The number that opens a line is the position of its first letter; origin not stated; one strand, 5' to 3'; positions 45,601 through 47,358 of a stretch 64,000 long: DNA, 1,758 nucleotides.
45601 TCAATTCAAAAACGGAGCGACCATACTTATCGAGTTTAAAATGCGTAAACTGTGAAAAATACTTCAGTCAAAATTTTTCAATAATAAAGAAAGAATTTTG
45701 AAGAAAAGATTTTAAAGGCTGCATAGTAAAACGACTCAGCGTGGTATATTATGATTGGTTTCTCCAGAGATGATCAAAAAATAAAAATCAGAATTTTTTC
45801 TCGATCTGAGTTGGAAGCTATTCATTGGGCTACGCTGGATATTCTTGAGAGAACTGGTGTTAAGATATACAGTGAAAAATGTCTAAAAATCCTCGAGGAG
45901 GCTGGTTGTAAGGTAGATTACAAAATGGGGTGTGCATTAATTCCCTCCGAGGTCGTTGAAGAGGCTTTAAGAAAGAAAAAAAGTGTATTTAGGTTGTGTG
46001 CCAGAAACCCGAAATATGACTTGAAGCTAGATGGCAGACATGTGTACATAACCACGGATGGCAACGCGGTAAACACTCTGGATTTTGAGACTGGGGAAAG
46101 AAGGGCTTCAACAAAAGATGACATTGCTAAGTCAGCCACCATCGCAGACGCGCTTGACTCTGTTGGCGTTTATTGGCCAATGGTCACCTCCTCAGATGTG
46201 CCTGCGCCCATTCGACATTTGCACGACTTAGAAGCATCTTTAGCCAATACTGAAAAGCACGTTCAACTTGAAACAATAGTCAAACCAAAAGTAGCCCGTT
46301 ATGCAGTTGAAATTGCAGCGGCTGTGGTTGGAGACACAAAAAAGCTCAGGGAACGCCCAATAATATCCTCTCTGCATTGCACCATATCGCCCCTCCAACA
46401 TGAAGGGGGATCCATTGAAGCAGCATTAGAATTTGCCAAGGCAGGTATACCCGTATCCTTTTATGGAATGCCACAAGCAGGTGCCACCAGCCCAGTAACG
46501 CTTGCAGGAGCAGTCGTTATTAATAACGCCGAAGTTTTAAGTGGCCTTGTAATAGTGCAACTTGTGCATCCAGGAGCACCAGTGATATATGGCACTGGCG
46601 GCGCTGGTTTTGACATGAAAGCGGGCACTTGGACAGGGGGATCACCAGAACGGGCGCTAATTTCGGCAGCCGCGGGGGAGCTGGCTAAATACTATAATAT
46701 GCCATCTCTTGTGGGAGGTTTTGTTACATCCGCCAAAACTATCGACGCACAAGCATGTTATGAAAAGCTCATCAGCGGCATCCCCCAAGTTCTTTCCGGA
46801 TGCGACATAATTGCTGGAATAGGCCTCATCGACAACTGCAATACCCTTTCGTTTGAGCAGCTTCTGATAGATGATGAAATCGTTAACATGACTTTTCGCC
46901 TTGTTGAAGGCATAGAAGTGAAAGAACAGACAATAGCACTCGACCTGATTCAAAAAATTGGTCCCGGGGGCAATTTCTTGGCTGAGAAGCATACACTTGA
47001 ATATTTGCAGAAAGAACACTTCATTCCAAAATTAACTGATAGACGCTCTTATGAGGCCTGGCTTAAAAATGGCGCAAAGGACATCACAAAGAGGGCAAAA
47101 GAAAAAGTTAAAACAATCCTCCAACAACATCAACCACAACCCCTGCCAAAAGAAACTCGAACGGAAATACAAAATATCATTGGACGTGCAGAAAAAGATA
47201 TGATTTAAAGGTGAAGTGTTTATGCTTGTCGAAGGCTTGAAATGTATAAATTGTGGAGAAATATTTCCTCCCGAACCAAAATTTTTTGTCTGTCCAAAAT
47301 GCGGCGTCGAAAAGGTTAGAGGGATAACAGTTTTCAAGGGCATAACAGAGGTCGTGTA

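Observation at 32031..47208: Four non-pyrrolysine MttB-family methyltransferases, two corrinoid carriers and one MtrH in a 15-kb island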

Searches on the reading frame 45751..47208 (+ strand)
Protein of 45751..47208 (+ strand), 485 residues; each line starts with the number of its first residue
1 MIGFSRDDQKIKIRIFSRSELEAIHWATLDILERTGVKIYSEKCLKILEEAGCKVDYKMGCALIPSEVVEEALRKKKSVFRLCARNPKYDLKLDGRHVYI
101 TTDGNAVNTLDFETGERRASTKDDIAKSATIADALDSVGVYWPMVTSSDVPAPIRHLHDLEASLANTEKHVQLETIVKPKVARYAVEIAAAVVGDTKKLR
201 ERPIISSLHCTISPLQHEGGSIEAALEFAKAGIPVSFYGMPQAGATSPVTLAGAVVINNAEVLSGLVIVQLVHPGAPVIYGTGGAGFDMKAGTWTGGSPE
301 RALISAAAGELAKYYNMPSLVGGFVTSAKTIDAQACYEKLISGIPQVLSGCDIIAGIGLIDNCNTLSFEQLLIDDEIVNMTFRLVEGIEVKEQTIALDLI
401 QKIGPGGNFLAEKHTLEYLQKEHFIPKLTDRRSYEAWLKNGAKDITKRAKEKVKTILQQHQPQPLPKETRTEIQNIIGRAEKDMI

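Call 4: search_protein_families(library=pfam, proteins=[window:45751-47208:+])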
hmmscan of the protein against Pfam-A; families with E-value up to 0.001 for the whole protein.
window:45751-47208:+ (485 aa): 1 family
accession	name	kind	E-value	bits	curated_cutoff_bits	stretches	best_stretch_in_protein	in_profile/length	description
PF06253.16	MTTB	-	4.2e-107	358.7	25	1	12-484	30-499/500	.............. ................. (MTTB)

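Call 11: search_solved_structures(query=window:45751-47208:+, show_alignments=4, max_evalue=0.001)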
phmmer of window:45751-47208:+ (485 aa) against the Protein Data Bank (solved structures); distinct sequences matched with E-value up to 0.001: 5.
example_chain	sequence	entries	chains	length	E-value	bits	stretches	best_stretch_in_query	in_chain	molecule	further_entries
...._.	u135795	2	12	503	1.6e-87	297.4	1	10-482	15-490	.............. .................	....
7xcm_A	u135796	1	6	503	2.3e-87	296.9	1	10-482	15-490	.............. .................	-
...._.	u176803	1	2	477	4.6e-78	266.2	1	12-482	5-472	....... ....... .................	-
2qne_A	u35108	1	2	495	5.1e-78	266.1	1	12-482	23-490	Putative methyltransferase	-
4yyc_A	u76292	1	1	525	8.2e-43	150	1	28-465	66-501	Putative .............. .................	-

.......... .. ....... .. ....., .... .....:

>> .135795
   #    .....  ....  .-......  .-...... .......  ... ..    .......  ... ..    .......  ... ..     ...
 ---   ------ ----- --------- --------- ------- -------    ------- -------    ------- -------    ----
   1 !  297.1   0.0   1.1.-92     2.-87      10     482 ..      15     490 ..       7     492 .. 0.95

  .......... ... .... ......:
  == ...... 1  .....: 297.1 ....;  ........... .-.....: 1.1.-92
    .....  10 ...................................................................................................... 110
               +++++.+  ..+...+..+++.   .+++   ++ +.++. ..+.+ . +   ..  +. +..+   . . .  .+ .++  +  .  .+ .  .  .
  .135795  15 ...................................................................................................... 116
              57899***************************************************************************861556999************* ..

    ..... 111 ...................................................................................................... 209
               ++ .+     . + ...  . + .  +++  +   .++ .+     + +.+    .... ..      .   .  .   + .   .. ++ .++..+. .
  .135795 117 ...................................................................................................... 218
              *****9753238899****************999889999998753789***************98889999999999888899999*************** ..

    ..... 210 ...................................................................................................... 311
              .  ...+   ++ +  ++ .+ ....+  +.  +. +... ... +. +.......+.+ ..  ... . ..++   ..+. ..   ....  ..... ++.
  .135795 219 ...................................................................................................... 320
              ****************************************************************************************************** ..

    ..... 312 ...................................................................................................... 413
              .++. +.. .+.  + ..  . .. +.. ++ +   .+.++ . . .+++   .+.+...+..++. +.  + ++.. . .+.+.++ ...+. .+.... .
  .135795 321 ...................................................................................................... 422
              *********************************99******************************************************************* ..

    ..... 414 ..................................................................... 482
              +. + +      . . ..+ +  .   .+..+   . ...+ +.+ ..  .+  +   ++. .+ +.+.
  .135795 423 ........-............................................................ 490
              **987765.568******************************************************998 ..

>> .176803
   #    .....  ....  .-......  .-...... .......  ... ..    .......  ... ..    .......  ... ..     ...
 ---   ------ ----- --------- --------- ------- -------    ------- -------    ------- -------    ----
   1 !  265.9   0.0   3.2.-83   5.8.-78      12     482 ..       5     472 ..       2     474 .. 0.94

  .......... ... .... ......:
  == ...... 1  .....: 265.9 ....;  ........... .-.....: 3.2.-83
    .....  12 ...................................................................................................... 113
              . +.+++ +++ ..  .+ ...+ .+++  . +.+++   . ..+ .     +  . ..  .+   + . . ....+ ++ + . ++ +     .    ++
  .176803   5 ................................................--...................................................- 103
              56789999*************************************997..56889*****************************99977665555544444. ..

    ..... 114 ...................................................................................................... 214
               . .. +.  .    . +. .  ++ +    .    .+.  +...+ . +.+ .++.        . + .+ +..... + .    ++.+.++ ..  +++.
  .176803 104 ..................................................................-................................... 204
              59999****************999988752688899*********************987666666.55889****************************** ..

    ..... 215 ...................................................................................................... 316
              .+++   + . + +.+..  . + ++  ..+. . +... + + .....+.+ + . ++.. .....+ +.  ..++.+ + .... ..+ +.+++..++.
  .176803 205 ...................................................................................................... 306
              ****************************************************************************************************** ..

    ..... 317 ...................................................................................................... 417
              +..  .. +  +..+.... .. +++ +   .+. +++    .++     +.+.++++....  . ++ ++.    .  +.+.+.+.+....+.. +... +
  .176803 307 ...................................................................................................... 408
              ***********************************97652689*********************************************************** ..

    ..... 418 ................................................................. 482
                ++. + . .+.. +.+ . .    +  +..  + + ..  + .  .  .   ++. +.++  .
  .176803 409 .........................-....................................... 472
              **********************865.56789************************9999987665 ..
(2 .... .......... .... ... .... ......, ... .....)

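Call 12: find_encoding_contigs(protein=window:45751-47208:+, flank=10000, max_places=6)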
Protein window:45751-47208:+ (485 aa): no gene with exactly this product is on record in the collection.

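Call 15: find_homologous_proteins(query=window:45751-47208:+, max_evalue=1e-20)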
Query window:45751-47208:+ (485 aa): 1453 proteins with E <= 1e-20 among 8000 candidates; the best 120 are listed.
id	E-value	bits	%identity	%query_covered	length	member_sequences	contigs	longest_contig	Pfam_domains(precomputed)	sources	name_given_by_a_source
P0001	0.0e+0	1084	100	100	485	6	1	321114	PF06253.17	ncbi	ncbi:MAG: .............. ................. family protein [Candidatus Bathyarchaeia archaeon]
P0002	2.2e-283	958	86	100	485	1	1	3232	PF06253.17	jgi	jgi:trimethylamine--corrinoid protein Co-methyltransferase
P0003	5.0e-279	944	84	100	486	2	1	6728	PF06253.17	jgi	jgi:trimethylamine--corrinoid protein Co-methyltransferase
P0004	1.6e-270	916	83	98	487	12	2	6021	PF06253.17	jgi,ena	jgi:trimethylamine--corrinoid protein Co-methyltransferase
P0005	1.1e-252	857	76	100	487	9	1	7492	PF06253.17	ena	-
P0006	3.5e-233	793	70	100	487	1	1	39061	PF06253.17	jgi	-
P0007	2.1e-231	787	69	100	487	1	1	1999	PF06253.17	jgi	jgi:trimethylamine--corrinoid protein Co-methyltransferase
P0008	4.6e-229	779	69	100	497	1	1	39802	PF06253.17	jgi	-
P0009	2.4e-228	777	68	100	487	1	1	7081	PF06253.17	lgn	-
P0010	1.2e-226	771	69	100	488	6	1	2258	PF06253.17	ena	-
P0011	1.9e-225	767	68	100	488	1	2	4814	PF06253.17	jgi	-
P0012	4.6e-220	749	67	100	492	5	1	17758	PF06253.17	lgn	-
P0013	1.6e-219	748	67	99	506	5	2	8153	PF06253.17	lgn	-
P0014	6.3e-219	746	67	100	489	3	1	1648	PF06253.17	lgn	-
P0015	1.3e-216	738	67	99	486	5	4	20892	PF06253.17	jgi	jgi:trimethylamine--corrinoid protein Co-methyltransferase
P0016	2.1e-216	737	67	100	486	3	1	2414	PF06253.17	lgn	-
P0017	2.2e-216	737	66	100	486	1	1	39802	PF06253.17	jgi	-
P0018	4.0e-216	736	66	100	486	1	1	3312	PF06253.17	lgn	-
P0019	5.5e-216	736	67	100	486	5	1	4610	PF06253.17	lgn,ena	-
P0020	1.2e-215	735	67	100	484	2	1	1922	PF06253.17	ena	-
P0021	1.9e-215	734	66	100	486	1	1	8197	PF06253.17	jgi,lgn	-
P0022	1.8e-213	728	66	99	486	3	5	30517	PF06253.17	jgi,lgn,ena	-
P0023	2.4e-213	727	66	100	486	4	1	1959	PF06253.17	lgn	-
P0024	3.3e-213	727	65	100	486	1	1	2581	PF06253.17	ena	-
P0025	3.5e-212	723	66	99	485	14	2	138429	PF06253.17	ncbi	ncbi:MAG: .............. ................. family protein [Candidatus Bathyarchaeia archaeon]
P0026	7.3e-212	722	66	99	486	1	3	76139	PF06253.17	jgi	jgi:trimethylamine--corrinoid protein Co-methyltransferase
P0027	5.0e-211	719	66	99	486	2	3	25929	PF06253.17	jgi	jgi:trimethylamine--corrinoid protein Co-methyltransferase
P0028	5.3e-211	719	66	99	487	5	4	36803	PF06253.17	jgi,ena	jgi:trimethylamine--corrinoid protein Co-methyltransferase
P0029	6.4e-211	719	65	99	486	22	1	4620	PF06253.17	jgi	jgi:trimethylamine--corrinoid protein Co-methyltransferase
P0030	1.0e-210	718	66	99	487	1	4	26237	PF06253.17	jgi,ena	-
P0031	1.1e-210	718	65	100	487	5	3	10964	PF06253.17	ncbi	-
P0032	3.6e-210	717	66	99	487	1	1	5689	PF06253.17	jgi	jgi:trimethylamine--corrinoid protein Co-methyltransferase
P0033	1.3e-209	715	65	99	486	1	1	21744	PF06253.17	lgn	-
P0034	7.6e-209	712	65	99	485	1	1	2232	PF06253.17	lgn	-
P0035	9.7e-209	712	65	99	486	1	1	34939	PF06253.17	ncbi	ncbi:MAG: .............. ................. family protein [Candidatus Bathyarchaeia archaeon]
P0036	3.4e-208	710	65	99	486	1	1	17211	PF06253.17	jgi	jgi:trimethylamine--corrinoid protein Co-methyltransferase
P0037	7.7e-207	706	65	99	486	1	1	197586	PF06253.17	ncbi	ncbi:MAG: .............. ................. family protein [Candidatus Bathyarchaeia archaeon]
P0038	1.9e-206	704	64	100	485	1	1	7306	PF06253.17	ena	-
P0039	7.5e-206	702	64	100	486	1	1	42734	PF06253.17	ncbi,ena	ncbi:MAG: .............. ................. family protein [Candidatus Bathyarchaeia archaeon]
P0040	1.2e-205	702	63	100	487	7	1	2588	PF06253.17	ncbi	-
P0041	1.4e-205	701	65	98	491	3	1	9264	PF06253.17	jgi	-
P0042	8.2e-203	692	63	100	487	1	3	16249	PF06253.17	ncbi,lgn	-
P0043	1.4e-202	692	63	100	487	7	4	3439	PF06253.17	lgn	-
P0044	1.5e-202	692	62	100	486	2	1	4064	PF06253.17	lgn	-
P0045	1.3e-201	688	63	100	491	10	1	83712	PF06253.17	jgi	-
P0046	2.6e-199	681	66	94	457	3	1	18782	PF06253.17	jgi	jgi:trimethylamine--corrinoid protein Co-methyltransferase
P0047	8.3e-198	676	61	100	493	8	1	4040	PF06253.17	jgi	-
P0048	2.7e-196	671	60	100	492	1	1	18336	PF06253.17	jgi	-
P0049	3.3e-196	671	61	99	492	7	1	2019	PF06253.17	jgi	-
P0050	1.6e-194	665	61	100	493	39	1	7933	PF06253.17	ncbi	-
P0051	1.8e-190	652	60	100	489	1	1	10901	PF06253.17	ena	-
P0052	1.6e-183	629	58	99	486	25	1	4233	PF06253.17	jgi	-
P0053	2.3e-182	625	57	100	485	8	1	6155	PF06253.17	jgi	-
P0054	4.1e-182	624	57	100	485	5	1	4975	PF06253.17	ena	-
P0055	4.5e-181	621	56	100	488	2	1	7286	PF06253.17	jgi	-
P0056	8.2e-181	620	56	99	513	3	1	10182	PF06253.17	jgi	-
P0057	4.9e-180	617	55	100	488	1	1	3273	PF06253.17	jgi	jgi:trimethylamine--corrinoid protein Co-methyltransferase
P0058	5.6e-180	617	56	100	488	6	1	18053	PF06253.17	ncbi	-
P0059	6.3e-180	617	55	100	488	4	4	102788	PF06253.17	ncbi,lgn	ncbi:MAG: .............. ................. family protein [Thermoplasmata archaeon]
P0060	8.7e-180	616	58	98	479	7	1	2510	PF06253.17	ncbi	-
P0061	1.8e-179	615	56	100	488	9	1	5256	PF06253.17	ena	-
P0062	7.9e-179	613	56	100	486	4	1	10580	PF06253.17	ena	-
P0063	9.2e-179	613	56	100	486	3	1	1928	PF06253.17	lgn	-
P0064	9.3e-179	613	54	100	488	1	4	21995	PF06253.17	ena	-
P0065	1.1e-178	613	58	98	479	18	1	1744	PF06253.17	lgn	-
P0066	1.2e-178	613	54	100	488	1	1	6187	PF06253.17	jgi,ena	-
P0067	1.4e-178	613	54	100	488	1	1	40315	PF06253.17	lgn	-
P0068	1.9e-178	612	54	100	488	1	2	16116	PF06253.17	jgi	jgi:trimethylamine--corrinoid protein Co-methyltransferase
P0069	2.7e-178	612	54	100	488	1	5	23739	PF06253.17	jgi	jgi:trimethylamine--corrinoid protein Co-methyltransferase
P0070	5.3e-178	611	54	100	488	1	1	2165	PF06253.17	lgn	-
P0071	7.9e-178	610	53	100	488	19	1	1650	PF06253.17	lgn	-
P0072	1.0e-177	610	55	100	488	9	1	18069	PF06253.17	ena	-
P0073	1.1e-177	610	54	100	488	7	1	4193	PF06253.17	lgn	-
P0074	1.3e-177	609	58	96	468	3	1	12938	PF06253.17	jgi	-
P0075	2.9e-177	608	54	100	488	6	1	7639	PF06253.17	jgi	jgi:trimethylamine--corrinoid protein Co-methyltransferase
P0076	2.9e-177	608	54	100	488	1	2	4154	PF06253.17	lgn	-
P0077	3.4e-177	608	56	100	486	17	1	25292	PF06253.17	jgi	jgi:trimethylamine--corrinoid protein Co-methyltransferase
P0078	4.1e-177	608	58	96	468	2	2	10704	PF06253.17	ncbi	-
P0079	5.0e-177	607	55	100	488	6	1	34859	PF06253.17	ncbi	ncbi:MAG: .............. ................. family protein [Thermoplasmata archaeon]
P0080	5.5e-177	607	54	100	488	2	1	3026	PF06253.17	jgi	-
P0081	5.7e-177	607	54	100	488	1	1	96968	PF06253.17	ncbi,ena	-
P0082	8.9e-177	607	57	98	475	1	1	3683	PF06253.17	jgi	-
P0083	8.9e-177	607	57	98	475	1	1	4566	PF06253.17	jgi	-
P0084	1.7e-176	606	57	98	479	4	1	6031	PF06253.17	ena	-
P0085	3.1e-176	605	55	100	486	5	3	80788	PF06253.17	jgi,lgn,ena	-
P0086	3.8e-176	604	58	96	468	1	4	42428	PF06253.17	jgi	jgi:trimethylamine--corrinoid protein Co-methyltransferase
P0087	3.9e-176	604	54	100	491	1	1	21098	PF06253.17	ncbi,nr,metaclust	ncbi:MAG: hypothetical protein A3K67_03085 [Euryarchaeota archaeon RBG_16_62_10]|nr:MAG: hypothetica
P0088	4.0e-176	604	54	100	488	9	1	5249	PF06253.17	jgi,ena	-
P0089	4.6e-176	604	54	100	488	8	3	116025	PF06253.17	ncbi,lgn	-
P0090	5.7e-176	604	54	100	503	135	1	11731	PF06253.17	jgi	-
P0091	5.8e-176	604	56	100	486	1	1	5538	PF06253.17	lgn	-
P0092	7.2e-176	604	54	100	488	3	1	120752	PF06253.17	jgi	-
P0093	1.1e-175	603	53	100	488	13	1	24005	PF06253.17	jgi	jgi:trimethylamine--corrinoid protein Co-methyltransferase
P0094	1.3e-175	603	57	96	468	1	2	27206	PF06253.17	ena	-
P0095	1.4e-175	603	53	100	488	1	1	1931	PF06253.17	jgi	jgi:trimethylamine--corrinoid protein Co-methyltransferase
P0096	1.5e-175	603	54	100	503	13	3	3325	PF06253.17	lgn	-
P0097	3.3e-175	601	53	100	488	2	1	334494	PF06253.17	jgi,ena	-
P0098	3.4e-175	601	53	100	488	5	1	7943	PF06253.17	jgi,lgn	-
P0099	3.5e-175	601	57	96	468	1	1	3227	PF06253.17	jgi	jgi:trimethylamine--corrinoid protein Co-methyltransferase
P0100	3.9e-175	601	57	96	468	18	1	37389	PF06253.17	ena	-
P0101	6.9e-175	600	54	97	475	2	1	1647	PF06253.17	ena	-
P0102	8.6e-175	600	54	100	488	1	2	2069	PF06253.17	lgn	-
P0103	8.9e-175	600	53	100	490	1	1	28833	PF06253.17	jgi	-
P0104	9.7e-175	600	54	100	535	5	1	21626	PF06253.17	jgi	jgi:trimethylamine--corrinoid protein Co-methyltransferase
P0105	1.2e-174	599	53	100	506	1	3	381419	PF06253.17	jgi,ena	-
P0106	2.4e-174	599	53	100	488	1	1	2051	PF06253.17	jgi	jgi:trimethylamine--corrinoid protein Co-methyltransferase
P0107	3.1e-174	598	53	100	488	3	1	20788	PF06253.17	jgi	-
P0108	4.1e-174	598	53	100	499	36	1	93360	PF06253.17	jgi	jgi:trimethylamine--corrinoid protein Co-methyltransferase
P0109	4.1e-174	598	53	100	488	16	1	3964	PF06253.17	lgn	-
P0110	4.4e-174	598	52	100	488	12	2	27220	PF06253.17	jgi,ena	jgi:trimethylamine--corrinoid protein Co-methyltransferase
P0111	6.6e-174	597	52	100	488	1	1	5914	PF06253.17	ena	-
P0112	7.2e-174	597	54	100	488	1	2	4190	PF06253.17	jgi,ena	-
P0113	9.0e-174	597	52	100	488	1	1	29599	PF06253.17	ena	-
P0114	9.7e-174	597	56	97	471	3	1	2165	PF06253.17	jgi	-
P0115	1.0e-173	597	54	96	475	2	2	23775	PF06253.17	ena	-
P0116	1.6e-173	596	53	100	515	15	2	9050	PF06253.17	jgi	jgi:trimethylamine--corrinoid protein Co-methyltransferase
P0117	2.4e-173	595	52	100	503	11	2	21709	PF06253.17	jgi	jgi:trimethylamine--corrinoid protein Co-methyltransferase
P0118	2.6e-173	595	52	100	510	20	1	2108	PF06253.17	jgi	jgi:trimethylamine--corrinoid protein Co-methyltransferase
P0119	7.6e-173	594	52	100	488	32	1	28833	PF06253.17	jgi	jgi:trimethylamine--corrinoid protein Co-methyltransferase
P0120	9.3e-173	593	54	100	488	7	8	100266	PF06253.17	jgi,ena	jgi:trimethylamine--corrinoid protein Co-methyltransferase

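Call 16: search_protein_families(library=ncbifam, proteins=[window:45751-47208:+], max_evalue=0.00001)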
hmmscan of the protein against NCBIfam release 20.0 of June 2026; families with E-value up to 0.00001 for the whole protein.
window:45751-47208:+ (485 aa): 1 family
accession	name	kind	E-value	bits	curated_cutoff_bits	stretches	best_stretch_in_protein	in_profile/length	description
TIGR02369.2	trimeth_pyl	equivalog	3.1e-166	553.5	525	1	12-481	2-469/469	[trimethylamine--corrinoid protein] Co-methyltransferase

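Call 29: find_encoding_contigs(protein=P0001, flank=10000, max_places=3)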
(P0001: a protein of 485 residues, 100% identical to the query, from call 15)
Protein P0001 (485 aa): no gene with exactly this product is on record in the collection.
